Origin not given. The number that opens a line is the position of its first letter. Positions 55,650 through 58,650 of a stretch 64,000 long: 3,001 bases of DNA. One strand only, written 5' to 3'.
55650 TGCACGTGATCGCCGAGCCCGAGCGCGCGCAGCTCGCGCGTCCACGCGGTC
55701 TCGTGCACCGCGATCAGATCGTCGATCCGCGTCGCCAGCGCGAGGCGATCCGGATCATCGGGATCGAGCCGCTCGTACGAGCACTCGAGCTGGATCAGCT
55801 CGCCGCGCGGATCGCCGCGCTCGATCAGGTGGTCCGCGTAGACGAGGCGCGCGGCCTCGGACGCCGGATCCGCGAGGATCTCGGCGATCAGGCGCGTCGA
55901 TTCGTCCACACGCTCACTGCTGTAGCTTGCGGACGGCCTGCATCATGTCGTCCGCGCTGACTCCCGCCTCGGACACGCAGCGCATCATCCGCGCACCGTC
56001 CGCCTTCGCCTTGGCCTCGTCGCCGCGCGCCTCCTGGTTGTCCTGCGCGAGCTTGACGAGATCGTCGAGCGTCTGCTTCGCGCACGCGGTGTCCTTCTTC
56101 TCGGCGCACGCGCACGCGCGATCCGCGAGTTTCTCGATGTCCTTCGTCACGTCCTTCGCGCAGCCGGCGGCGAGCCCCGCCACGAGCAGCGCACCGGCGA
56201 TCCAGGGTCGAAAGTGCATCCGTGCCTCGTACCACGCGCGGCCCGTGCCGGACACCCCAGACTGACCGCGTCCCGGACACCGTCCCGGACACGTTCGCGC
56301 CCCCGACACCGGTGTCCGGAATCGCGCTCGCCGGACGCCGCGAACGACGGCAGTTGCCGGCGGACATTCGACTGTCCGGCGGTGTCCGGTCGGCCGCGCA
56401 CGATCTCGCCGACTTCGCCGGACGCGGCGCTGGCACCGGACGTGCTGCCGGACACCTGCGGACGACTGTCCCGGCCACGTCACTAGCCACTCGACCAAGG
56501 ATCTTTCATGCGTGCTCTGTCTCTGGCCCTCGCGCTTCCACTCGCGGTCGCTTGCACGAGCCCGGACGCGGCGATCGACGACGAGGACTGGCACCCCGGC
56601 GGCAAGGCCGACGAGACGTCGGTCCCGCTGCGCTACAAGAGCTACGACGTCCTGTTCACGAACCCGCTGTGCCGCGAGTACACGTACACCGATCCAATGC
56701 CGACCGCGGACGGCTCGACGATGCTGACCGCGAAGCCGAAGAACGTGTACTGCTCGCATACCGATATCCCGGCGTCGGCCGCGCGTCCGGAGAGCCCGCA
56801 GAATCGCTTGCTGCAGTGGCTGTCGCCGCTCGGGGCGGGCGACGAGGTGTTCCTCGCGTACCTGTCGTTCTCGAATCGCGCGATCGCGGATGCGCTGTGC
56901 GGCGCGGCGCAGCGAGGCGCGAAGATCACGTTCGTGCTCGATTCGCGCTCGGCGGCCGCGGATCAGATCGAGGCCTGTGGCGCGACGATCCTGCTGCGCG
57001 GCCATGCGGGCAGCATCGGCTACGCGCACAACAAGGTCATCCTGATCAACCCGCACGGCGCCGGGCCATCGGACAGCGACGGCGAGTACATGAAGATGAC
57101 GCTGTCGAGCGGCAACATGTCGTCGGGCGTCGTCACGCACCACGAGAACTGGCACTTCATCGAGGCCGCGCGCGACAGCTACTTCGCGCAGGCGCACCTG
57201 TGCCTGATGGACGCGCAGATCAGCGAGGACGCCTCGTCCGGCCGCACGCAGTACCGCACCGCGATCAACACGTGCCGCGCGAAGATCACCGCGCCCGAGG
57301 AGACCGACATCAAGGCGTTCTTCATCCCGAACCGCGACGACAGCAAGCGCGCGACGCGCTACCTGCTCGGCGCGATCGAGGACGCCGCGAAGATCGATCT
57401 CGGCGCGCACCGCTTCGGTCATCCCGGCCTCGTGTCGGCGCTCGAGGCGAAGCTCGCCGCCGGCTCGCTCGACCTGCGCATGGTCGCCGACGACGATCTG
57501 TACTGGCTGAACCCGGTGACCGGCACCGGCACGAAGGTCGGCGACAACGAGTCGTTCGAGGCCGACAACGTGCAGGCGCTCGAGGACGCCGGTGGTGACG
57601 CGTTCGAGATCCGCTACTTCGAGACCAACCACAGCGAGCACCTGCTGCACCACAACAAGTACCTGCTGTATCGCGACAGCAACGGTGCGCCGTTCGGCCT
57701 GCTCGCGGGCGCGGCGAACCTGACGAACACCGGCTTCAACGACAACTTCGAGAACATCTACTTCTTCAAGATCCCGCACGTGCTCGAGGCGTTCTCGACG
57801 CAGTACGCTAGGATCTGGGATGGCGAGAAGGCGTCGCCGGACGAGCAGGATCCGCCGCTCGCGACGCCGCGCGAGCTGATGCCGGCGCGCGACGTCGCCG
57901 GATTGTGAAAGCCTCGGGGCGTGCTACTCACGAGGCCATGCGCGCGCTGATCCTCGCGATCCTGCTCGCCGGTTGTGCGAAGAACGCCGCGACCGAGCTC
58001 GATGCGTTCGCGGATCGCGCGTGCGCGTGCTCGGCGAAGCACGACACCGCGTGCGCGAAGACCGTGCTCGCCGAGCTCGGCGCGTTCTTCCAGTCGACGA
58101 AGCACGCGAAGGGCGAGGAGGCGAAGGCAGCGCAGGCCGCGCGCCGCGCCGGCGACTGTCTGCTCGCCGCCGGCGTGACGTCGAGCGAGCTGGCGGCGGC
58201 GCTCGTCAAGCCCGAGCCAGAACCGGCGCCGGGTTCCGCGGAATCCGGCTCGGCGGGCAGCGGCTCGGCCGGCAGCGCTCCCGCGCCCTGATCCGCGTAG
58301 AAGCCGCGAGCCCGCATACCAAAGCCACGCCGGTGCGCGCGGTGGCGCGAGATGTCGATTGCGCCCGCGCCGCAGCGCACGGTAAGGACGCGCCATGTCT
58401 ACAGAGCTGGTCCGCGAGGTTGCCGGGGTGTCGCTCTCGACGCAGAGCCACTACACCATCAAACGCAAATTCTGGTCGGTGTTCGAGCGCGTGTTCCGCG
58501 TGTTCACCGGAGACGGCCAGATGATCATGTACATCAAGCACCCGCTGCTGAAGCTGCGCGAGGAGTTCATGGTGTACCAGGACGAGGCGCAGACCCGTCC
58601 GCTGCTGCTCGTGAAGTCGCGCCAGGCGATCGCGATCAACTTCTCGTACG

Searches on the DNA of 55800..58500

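Call 80: search_rna_families(source=window, start=55800, end=58500, threshold=evalue, max_evalue=1)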
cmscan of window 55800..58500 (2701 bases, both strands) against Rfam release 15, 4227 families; matches with E-value up to 1: 0.
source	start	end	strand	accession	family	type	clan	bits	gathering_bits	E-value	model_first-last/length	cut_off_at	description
